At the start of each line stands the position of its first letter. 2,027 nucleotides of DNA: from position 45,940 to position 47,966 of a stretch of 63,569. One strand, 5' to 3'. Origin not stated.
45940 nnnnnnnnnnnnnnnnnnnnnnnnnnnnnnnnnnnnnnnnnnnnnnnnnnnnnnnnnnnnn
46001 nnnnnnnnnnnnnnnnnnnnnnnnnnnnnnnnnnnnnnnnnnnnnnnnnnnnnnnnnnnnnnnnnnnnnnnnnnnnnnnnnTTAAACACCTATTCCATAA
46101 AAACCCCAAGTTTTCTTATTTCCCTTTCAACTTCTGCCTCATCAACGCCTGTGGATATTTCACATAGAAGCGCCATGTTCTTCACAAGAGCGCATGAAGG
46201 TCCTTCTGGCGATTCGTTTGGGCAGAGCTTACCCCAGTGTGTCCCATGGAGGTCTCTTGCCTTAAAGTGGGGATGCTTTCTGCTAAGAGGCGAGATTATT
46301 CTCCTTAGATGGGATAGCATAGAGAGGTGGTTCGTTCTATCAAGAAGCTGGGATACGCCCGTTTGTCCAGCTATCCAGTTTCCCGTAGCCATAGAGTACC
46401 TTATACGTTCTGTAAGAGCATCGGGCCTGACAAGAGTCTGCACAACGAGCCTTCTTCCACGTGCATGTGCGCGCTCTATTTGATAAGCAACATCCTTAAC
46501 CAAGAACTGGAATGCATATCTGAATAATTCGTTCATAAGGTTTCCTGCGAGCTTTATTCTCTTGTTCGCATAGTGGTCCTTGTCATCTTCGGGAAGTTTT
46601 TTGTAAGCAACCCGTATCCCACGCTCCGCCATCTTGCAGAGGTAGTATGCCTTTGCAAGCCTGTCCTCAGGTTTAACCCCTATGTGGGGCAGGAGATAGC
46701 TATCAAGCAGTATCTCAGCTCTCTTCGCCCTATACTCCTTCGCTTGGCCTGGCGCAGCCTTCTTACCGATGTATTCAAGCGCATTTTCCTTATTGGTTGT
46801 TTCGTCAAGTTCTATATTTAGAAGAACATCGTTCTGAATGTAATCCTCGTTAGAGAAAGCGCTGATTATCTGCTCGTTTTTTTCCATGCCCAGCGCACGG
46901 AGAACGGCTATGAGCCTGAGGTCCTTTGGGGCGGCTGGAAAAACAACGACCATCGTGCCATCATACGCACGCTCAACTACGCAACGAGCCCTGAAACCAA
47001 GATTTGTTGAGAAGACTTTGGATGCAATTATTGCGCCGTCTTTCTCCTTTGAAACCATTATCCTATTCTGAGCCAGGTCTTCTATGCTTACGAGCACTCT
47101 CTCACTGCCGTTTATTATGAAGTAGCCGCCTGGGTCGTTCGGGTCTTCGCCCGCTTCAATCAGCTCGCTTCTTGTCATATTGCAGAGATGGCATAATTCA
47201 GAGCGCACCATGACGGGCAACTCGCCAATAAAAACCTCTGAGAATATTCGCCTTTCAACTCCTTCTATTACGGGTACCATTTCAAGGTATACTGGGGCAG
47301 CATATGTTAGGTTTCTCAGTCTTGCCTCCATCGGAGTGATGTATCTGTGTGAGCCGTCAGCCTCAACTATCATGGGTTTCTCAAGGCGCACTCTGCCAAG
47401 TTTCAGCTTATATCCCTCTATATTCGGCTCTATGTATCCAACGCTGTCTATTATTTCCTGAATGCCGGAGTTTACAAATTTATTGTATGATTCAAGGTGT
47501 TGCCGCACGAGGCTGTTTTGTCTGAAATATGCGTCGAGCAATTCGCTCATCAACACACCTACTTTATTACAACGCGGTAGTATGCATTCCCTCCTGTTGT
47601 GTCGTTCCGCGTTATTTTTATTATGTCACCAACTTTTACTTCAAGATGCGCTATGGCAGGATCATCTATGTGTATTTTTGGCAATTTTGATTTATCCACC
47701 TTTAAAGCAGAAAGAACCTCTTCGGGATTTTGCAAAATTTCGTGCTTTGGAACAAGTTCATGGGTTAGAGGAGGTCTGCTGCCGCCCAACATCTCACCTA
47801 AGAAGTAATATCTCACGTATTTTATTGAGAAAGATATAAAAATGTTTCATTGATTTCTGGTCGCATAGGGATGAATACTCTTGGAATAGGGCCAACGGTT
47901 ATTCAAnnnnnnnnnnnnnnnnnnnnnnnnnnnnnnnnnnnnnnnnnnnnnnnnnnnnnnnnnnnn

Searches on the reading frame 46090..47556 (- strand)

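Call 56: search_protein_families(library=pfam, proteins=[window:46090-47556:-], max_evalue=0.00001)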
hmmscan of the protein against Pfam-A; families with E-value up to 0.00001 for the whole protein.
window:46090-47556:- (488 aa): 3 families
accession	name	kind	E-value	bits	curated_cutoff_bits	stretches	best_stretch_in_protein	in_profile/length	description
PF04563.20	RNA_pol_Rpb2_1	-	9.7e-56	189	28.2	1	16-382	2-202/203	RNA polymerase beta subunit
PF04561.19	RNA_pol_Rpb2_2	-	1e-24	87.7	21.7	1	163-335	2-190/190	RNA polymerase Rpb2, domain 2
PF04565.21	RNA_pol_Rpb2_3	-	4.3e-23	81.7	21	1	403-467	1-68/68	RNA polymerase Rpb2, domain 3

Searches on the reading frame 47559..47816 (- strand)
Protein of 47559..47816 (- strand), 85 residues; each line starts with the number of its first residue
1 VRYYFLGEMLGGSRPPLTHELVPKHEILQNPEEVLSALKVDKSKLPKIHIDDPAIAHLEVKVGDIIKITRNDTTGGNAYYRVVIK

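Call 56: search_protein_families(library=pfam, proteins=[window:47559-47816:-], max_evalue=0.00001)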
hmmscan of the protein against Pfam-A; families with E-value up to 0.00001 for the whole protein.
window:47559-47816:- (85 aa): 1 family
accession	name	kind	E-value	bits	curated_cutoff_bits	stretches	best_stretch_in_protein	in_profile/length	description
PF01191.24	RNA_pol_Rpb5_C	-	4.1e-20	71.7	23.5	1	17-83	4-73/73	RNA polymerase Rpb5, C-terminal domain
